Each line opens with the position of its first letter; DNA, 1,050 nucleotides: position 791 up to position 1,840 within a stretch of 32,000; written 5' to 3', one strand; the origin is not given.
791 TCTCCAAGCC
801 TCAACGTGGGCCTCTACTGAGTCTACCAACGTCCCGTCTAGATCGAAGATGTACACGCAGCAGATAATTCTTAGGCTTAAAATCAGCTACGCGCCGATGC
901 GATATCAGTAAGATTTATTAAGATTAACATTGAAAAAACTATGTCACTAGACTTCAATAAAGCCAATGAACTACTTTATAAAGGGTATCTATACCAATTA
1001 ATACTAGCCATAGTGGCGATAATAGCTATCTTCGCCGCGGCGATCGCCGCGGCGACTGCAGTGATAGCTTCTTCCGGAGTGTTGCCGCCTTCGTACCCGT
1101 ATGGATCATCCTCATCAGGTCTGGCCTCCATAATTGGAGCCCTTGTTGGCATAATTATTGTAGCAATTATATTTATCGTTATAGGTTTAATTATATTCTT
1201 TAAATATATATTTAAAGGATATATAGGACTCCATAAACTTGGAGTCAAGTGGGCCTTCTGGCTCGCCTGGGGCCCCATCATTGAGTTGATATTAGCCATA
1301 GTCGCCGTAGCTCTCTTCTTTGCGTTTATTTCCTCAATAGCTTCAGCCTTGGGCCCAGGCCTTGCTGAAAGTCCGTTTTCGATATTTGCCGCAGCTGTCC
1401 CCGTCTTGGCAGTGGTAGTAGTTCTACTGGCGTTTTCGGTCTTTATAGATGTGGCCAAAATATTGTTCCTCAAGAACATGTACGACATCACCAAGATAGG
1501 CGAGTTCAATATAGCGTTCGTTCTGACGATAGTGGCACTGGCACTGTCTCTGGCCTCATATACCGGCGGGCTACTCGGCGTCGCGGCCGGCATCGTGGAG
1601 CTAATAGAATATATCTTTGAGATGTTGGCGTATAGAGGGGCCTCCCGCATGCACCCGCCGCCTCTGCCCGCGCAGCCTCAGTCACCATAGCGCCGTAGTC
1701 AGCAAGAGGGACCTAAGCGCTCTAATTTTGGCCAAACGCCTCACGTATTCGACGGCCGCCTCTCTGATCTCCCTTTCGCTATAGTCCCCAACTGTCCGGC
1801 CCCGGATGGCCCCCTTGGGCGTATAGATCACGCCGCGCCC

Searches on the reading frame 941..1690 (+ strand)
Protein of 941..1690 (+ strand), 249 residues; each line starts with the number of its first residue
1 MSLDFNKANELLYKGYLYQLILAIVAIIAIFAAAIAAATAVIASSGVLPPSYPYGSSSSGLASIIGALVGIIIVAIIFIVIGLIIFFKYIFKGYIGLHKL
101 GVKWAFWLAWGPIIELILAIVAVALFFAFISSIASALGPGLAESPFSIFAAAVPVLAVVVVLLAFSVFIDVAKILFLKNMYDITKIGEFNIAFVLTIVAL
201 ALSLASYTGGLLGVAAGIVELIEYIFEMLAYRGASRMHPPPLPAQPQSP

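Call 70: find_encoding_contigs(protein=window:941-1690:+, flank=10000, max_places=4)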
Protein window:941-1690:+ (249 aa): no gene with exactly this product is on record in the collection.
